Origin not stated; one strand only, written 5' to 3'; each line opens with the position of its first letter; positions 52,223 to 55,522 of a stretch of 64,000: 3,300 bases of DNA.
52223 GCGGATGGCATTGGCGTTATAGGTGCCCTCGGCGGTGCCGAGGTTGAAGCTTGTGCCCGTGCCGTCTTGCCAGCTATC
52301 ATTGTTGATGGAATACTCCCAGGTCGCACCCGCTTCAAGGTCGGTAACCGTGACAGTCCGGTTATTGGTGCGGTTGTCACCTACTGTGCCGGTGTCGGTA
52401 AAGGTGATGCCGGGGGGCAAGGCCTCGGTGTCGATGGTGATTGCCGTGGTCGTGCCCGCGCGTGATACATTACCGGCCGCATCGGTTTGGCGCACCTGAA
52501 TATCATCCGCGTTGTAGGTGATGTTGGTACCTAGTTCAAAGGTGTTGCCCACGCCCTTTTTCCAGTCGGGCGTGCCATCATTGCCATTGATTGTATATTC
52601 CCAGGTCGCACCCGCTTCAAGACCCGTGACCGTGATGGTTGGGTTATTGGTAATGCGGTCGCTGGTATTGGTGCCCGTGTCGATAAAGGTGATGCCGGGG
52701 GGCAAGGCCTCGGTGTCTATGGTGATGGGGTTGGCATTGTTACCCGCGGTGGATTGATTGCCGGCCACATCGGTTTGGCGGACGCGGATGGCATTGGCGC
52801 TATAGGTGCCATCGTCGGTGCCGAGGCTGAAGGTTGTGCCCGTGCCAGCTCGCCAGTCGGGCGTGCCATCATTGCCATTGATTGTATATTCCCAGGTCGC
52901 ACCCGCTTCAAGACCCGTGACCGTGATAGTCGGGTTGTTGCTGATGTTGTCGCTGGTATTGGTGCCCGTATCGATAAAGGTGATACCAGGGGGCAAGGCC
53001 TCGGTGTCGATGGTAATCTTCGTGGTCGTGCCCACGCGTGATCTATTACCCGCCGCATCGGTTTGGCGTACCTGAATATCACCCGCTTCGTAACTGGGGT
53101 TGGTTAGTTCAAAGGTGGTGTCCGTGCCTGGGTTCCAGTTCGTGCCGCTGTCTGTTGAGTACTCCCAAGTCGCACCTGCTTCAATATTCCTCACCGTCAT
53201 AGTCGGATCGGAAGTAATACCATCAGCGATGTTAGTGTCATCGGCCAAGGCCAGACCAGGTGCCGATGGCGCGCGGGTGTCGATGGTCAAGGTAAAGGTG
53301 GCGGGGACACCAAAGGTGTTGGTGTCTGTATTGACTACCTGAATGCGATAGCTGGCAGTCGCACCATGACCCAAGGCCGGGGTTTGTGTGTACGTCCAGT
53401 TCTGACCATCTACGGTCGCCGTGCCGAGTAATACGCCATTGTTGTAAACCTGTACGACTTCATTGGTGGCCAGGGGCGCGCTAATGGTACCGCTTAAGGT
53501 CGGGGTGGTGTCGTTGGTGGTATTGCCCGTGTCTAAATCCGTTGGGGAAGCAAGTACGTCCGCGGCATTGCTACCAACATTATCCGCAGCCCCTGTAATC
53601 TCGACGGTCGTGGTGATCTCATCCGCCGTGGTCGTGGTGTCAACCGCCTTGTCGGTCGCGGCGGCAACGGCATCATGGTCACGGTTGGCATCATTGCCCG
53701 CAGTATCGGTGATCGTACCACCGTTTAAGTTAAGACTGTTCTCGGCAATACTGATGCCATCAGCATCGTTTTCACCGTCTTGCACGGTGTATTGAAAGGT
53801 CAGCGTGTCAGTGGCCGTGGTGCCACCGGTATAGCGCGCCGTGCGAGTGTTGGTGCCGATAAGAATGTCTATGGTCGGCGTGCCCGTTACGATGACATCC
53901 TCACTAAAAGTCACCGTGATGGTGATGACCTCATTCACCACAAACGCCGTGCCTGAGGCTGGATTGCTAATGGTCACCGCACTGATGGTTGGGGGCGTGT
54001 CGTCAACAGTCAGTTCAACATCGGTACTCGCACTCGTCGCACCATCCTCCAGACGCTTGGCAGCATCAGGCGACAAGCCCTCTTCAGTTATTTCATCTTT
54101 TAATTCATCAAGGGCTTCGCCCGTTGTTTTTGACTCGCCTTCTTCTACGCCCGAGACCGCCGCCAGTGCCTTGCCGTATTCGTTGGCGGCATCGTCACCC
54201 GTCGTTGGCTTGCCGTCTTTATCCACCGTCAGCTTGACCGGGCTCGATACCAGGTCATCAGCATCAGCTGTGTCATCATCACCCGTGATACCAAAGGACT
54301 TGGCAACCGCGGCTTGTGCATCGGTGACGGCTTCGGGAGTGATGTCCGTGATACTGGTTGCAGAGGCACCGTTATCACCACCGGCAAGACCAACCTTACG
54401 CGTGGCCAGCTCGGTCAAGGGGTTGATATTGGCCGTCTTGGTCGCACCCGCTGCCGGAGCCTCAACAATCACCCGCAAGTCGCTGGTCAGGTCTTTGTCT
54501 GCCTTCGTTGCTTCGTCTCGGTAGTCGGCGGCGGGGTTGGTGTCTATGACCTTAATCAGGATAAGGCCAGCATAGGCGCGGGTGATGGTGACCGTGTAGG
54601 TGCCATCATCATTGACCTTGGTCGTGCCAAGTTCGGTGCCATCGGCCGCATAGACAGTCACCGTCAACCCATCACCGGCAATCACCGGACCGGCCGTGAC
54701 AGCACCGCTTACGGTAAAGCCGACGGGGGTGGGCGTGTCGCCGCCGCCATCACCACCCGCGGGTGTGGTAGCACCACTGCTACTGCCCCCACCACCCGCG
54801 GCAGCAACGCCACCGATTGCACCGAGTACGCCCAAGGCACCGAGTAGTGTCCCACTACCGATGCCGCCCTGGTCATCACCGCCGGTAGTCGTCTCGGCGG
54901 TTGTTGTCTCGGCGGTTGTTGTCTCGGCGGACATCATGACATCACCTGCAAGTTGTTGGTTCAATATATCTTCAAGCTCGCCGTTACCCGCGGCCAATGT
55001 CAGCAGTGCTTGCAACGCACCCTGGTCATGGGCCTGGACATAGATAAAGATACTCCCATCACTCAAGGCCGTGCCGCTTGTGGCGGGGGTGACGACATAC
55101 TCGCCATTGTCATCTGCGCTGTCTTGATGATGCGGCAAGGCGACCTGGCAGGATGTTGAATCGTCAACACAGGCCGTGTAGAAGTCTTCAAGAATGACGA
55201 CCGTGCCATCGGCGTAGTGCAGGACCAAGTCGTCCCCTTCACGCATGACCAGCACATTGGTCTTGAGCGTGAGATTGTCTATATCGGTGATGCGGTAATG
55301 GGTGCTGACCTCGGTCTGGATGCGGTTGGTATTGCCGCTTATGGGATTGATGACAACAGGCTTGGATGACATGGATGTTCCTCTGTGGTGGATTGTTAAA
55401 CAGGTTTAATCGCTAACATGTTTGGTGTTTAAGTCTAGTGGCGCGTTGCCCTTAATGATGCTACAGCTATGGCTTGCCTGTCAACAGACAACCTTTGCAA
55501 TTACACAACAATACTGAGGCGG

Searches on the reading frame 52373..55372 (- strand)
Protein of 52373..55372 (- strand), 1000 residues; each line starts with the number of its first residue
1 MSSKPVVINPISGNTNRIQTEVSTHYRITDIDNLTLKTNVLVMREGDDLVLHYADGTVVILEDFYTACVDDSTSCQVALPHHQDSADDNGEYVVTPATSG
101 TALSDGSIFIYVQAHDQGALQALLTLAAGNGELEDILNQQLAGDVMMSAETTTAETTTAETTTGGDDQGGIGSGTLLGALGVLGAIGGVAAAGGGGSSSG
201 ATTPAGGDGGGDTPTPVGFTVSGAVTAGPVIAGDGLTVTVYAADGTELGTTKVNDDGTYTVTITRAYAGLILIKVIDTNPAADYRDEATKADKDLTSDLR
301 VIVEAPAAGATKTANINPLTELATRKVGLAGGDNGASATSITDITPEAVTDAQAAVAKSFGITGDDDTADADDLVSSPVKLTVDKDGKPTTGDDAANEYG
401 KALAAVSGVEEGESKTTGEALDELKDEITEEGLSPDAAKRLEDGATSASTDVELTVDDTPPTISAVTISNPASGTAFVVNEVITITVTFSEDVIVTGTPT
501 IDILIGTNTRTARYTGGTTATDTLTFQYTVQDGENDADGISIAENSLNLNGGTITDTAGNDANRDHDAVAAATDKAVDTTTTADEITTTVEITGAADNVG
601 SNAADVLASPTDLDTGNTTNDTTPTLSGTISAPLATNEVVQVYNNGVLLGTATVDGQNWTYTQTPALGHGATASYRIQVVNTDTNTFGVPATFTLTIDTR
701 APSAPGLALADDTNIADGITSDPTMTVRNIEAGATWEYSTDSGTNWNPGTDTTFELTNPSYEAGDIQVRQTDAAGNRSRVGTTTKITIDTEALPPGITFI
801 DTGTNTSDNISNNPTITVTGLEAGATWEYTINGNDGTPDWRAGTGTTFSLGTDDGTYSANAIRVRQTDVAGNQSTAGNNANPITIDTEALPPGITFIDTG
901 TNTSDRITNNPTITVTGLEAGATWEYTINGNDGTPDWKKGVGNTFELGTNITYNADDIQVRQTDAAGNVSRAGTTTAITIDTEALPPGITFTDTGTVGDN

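Call 29: search_protein_families(library=ncbifam, proteins=[window:52373-55372:-], max_evalue=0.01)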
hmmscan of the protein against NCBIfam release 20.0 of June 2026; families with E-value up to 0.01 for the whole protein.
window:52373-55372:- (1000 aa): 2 families
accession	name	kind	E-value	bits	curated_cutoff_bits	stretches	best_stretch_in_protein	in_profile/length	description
NF033677.1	biofilm_BapA_N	domain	0.00031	20.6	35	1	43-66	41-64/64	BapA prefix-like domain-containing protein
NF047446.1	barrel_OmpL47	domain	0.0051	17.2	40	0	736-784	21-65/68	OmpL47-type beta-barrel domain-containing protein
